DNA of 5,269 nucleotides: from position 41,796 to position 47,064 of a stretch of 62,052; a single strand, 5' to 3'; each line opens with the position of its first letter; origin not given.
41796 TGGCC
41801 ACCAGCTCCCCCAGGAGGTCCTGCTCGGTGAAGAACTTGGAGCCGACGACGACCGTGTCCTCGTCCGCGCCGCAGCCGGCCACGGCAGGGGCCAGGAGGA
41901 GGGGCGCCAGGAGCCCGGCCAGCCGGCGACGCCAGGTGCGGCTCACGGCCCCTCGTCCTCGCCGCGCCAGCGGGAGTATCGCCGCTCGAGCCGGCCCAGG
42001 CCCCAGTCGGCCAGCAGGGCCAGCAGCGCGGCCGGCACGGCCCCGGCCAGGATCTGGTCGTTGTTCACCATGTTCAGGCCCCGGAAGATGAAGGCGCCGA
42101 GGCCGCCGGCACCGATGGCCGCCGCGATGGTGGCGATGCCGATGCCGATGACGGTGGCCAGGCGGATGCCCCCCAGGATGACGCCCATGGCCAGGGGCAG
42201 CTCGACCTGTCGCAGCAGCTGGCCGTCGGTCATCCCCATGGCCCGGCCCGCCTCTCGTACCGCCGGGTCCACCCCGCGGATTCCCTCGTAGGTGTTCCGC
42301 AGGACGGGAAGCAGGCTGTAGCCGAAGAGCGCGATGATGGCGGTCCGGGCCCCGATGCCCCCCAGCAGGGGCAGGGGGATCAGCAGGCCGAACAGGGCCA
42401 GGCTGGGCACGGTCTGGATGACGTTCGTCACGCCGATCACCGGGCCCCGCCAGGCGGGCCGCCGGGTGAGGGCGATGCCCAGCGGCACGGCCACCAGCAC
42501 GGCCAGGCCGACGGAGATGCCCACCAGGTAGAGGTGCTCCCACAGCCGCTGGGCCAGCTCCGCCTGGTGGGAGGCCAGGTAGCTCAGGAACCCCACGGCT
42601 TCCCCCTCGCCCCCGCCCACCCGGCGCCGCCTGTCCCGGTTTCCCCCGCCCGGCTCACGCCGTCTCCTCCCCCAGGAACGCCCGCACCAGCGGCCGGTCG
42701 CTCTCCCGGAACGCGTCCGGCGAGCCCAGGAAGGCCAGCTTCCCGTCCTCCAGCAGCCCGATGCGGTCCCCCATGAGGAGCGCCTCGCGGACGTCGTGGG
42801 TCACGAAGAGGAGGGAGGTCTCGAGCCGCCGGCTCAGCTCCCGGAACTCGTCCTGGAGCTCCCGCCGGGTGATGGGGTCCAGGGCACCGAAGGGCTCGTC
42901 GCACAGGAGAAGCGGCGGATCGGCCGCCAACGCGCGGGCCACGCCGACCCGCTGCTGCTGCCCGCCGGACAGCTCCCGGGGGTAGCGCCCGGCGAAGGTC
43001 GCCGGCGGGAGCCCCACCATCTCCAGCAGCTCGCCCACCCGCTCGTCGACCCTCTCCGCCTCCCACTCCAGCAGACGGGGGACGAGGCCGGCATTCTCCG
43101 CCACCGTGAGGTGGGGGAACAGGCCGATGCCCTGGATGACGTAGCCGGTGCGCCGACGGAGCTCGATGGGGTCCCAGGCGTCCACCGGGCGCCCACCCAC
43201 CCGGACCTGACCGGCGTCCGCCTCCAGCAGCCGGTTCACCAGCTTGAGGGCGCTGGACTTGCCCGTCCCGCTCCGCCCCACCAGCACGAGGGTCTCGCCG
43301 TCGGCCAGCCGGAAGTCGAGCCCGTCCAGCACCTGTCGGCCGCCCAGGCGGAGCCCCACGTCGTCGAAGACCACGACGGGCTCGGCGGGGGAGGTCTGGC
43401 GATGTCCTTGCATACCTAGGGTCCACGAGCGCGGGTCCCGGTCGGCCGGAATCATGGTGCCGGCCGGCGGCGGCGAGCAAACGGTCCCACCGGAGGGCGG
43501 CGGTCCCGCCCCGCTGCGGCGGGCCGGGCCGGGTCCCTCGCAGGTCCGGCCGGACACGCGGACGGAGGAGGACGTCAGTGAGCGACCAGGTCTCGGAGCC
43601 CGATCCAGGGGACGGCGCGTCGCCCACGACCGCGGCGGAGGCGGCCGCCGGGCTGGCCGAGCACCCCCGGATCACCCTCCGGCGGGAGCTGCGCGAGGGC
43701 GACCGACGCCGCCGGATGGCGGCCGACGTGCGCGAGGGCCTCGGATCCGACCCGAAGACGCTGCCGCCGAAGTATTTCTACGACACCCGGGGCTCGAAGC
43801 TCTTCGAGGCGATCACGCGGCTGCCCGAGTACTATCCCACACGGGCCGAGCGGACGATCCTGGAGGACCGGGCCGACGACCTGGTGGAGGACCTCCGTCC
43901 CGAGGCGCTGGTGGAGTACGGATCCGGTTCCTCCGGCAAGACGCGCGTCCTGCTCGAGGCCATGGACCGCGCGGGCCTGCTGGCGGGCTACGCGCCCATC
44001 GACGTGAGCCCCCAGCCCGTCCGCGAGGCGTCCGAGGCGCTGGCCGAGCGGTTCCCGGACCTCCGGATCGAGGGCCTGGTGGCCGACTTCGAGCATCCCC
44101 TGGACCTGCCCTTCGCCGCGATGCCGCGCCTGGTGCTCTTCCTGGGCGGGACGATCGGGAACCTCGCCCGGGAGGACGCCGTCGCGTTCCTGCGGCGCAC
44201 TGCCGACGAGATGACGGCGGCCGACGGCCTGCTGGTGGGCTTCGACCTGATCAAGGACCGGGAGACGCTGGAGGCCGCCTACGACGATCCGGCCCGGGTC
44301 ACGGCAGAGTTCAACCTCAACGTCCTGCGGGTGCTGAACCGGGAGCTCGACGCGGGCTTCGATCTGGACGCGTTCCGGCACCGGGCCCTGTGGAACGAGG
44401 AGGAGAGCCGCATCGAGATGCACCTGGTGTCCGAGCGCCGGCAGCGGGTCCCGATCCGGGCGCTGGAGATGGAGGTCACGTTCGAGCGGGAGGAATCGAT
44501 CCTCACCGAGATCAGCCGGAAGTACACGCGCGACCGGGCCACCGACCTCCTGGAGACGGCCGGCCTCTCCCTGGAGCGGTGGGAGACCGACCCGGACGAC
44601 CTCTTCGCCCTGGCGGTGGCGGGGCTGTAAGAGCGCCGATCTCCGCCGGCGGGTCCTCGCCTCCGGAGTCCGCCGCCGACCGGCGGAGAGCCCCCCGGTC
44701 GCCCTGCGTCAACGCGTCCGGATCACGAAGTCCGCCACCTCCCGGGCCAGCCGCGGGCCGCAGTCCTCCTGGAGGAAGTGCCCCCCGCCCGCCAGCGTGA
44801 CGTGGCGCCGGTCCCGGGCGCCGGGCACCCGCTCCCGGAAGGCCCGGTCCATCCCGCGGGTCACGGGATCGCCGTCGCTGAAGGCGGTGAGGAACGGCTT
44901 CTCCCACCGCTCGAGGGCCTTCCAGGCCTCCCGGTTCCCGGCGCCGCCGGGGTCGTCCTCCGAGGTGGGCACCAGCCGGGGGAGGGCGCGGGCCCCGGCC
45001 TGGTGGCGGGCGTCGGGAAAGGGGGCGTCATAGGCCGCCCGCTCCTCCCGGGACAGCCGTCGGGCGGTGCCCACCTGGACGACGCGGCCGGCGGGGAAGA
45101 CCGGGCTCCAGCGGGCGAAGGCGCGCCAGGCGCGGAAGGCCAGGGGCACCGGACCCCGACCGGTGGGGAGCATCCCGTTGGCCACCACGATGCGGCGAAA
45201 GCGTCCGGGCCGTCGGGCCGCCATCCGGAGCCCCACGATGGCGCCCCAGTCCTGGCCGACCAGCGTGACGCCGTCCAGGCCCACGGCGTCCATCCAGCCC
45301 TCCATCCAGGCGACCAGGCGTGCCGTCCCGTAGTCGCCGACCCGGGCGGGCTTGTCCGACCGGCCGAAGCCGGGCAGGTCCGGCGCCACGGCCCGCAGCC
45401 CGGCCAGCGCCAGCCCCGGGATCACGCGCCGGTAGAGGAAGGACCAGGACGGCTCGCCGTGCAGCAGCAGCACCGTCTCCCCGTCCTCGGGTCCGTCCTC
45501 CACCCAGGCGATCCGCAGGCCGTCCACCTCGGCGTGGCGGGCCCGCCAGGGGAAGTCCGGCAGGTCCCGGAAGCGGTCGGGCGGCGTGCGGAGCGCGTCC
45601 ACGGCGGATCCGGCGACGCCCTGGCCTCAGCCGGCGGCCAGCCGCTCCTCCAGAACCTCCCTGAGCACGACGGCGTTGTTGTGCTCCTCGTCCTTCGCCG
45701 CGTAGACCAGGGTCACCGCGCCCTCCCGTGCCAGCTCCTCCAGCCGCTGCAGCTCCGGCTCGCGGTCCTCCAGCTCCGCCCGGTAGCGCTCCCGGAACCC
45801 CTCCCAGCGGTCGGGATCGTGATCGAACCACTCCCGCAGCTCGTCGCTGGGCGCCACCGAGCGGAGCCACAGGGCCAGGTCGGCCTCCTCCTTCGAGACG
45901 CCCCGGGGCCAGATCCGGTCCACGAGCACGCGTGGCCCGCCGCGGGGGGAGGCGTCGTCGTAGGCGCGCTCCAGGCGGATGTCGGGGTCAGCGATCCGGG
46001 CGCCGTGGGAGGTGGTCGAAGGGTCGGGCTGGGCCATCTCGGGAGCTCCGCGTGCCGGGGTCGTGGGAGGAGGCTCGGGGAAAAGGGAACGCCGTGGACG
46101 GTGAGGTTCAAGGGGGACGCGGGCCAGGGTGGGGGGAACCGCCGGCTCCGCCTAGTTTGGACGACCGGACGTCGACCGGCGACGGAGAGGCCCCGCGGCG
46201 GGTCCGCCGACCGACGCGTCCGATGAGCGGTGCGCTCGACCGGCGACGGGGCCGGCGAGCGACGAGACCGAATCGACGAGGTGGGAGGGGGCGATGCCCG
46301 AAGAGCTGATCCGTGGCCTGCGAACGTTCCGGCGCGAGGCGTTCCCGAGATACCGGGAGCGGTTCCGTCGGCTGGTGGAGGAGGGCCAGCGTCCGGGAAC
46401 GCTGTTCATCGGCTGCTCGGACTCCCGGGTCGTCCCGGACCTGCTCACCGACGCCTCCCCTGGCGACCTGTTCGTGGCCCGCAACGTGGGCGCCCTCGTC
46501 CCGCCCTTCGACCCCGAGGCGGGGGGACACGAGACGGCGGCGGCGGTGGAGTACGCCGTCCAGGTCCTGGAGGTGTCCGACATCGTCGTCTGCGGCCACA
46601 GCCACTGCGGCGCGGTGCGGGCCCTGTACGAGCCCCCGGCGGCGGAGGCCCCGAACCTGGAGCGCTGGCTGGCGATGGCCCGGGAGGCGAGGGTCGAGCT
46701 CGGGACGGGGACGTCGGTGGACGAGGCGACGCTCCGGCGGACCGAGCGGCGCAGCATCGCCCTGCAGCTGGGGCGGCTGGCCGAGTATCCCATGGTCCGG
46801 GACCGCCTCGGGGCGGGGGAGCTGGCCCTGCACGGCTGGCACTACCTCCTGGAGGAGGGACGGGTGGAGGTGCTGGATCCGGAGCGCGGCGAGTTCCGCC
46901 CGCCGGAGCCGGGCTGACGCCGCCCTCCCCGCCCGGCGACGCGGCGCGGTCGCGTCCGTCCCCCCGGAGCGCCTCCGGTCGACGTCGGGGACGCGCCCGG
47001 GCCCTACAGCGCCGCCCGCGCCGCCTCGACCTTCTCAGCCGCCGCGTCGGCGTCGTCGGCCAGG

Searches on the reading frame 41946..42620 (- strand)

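Call 26: search_protein_families(library=pfam, proteins=[window:41946-42620:-], max_evalue=0.001)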
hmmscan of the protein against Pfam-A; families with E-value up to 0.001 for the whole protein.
window:41946-42620:- (225 aa): 1 family
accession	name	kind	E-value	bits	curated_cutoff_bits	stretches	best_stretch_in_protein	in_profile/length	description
PF00528.27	BPD_transp_1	-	4.2e-22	79.2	26.4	1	44-216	1-183/184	Binding-protein-dependent transport system inner membrane component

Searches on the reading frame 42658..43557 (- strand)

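Call 26: search_protein_families(library=pfam, proteins=[window:42658-43557:-], max_evalue=0.001)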
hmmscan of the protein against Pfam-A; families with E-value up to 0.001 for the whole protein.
window:42658-43557:- (300 aa): 3 families
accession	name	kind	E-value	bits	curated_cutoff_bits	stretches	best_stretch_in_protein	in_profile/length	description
PF00005.33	ABC_tran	-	2.7e-32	112.7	25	1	77-223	1-136/137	ABC transporter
PF13304.12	AAA_21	-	5.2e-07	30.5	27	0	192-255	234-299/304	AAA domain, putative AbiEii toxin, Type IV TA system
PF13191.12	AAA_16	-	0.00032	21.7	32.6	1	83-242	18-124/167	AAA ATPase domain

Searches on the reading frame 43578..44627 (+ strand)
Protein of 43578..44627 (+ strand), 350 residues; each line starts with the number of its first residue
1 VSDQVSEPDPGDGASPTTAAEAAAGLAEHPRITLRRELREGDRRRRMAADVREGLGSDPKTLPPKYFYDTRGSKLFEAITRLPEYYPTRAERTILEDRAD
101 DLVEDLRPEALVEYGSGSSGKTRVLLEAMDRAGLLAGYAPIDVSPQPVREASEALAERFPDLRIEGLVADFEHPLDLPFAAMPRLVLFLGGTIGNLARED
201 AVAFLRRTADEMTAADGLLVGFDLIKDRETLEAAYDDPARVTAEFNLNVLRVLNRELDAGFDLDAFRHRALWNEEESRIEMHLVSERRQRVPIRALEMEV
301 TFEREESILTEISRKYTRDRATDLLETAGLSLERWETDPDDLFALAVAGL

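Call 26: search_protein_families(library=pfam, proteins=[window:43578-44627:+], max_evalue=0.001)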
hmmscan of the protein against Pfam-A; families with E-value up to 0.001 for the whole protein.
window:43578-44627:+ (350 aa): 1 family
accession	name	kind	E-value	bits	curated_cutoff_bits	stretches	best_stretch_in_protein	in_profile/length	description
PF10017.15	Methyltransf_33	-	1.8e-109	365.9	23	1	47-347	1-301/304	Histidine-specific methyltransferase, SAM-dependent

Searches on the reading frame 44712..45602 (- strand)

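Call 27: search_protein_families(library=pfam, proteins=[window:44712-45602:-], max_evalue=0.001)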
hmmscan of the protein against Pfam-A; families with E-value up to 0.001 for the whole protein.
window:44712-45602:- (297 aa): 3 families
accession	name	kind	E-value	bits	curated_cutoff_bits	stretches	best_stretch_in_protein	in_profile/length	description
PF00561.26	Abhydrolase_1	-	2.2e-24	86.9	25.8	1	43-280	2-243/245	alpha/beta hydrolase fold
PF12697.13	Abhydrolase_6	-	2e-17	65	26.3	1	44-286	1-215/217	Alpha/beta hydrolase family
PF12146.15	Hydrolase_4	-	2.2e-09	37.4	27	1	42-186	5-151/239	Serine aminopeptidase, S33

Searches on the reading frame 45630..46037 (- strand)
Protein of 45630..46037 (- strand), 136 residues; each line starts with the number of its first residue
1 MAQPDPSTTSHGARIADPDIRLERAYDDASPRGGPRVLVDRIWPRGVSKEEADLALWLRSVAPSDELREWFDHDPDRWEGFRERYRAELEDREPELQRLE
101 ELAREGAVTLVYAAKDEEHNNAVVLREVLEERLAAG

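Call 27: search_protein_families(library=pfam, proteins=[window:45630-46037:-], max_evalue=0.001)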
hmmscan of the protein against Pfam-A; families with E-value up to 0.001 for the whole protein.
window:45630-46037:- (136 aa): 3 families
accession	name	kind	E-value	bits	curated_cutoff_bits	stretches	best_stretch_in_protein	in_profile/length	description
PF22752.1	DUF488-N3i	-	4.4e-41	140.9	27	1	19-134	1-116/131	Inactive DUF488-N3 subclade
PF04343.18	DUF488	-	8.7e-34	117.2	22.2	1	22-129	2-121/121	Domain of unknown function DUF488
PF22751.1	DUF488-N3a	-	2.2e-25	89.7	27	1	20-132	1-117/118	Active DUF488-N3 subclade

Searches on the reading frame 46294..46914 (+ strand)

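Call 27: search_protein_families(library=pfam, proteins=[window:46294-46914:+], max_evalue=0.001)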
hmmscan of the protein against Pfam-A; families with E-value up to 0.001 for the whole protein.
window:46294-46914:+ (207 aa): 1 family
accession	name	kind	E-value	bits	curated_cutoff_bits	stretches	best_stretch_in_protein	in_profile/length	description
PF00484.24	Pro_CA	-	9.2e-45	153.1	25.7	1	36-191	1-156/156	Carbonic anhydrase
